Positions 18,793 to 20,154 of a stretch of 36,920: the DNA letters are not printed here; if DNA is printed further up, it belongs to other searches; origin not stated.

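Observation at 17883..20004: Complete diversity-generating retroelement with adenine-specific VR/TR divergence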

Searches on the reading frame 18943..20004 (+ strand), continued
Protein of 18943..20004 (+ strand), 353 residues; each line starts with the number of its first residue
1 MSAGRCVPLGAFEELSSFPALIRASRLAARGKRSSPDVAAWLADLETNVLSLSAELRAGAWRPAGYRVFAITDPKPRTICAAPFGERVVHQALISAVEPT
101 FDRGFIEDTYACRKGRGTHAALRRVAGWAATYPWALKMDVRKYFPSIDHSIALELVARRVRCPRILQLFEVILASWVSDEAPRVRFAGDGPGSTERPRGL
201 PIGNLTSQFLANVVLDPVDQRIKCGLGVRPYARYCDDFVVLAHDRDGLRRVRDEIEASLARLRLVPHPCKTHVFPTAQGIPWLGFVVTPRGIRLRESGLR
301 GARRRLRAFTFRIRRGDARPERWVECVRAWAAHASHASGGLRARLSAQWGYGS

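Call 38: find_encoding_contigs(protein=P0022, flank=7000, max_places=1)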
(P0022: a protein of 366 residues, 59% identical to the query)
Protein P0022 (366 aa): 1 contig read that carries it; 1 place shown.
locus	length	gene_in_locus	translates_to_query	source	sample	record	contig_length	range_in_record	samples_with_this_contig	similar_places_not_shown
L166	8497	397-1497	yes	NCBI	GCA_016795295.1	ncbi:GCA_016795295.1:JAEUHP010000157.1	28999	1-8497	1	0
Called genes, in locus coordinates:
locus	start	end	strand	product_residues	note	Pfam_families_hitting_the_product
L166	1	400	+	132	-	PF22296:bAvd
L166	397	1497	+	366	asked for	PF00078:RVT_1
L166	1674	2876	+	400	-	PF04264:YceI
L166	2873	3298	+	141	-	-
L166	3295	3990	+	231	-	PF13489:Methyltransf_23, PF01209:Ubie_methyltran (faint), PF05175:MTS (weak), PF13847:Methyltransf_31, PF08241:Methyltransf_11, PF08242:Methyltransf_12, PF13649:Methyltransf_25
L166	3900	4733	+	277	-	-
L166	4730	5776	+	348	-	PF00195:Chal_sti_synt_N, PF08392:FAE1_CUT1_RppA, PF00108:Thiolase_N (weak), PF02797:Chal_sti_synt_C, PF08541:ACP_syn_III_C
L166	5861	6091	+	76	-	PF09720:Unstab_antitox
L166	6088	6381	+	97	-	PF05016:ParE_toxin (weak)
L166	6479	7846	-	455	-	PF00072:Response_reg, PF00158:Sigma54_activat, PF14532:Sigma54_activ_2, PF25601:AAA_lid_14, PF02954:HTH_8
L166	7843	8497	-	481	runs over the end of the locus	PF06283:ThuA, PF06439:3keto-disac_hyd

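Call 39: find_encoding_contigs(protein=P0024, flank=7000, max_places=1)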
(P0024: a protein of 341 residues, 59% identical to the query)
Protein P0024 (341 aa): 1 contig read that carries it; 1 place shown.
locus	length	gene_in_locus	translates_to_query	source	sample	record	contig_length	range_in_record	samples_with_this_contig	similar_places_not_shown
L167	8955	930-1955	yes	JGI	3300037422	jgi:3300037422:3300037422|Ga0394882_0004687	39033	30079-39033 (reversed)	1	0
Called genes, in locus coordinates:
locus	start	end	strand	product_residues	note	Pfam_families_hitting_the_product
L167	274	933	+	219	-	PF22296:bAvd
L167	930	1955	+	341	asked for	PF00078:RVT_1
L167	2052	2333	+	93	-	PF09527:ATPase_gene1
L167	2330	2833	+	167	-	-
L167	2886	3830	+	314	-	PF00119:ATP-synt_A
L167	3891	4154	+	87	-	PF00137:ATP-synt_C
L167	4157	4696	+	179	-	PF00430:ATP-synt_B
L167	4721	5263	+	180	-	PF00213:OSCP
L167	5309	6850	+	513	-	PF02874:ATP-synt_ab_N, PF00006:ATP-synt_ab, PF00306:ATP-synt_ab_C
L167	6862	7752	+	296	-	PF00231:ATP-synt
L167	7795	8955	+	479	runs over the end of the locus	PF02874:ATP-synt_ab_N, PF00006:ATP-synt_ab, PF22919:ATP-synt_VA_C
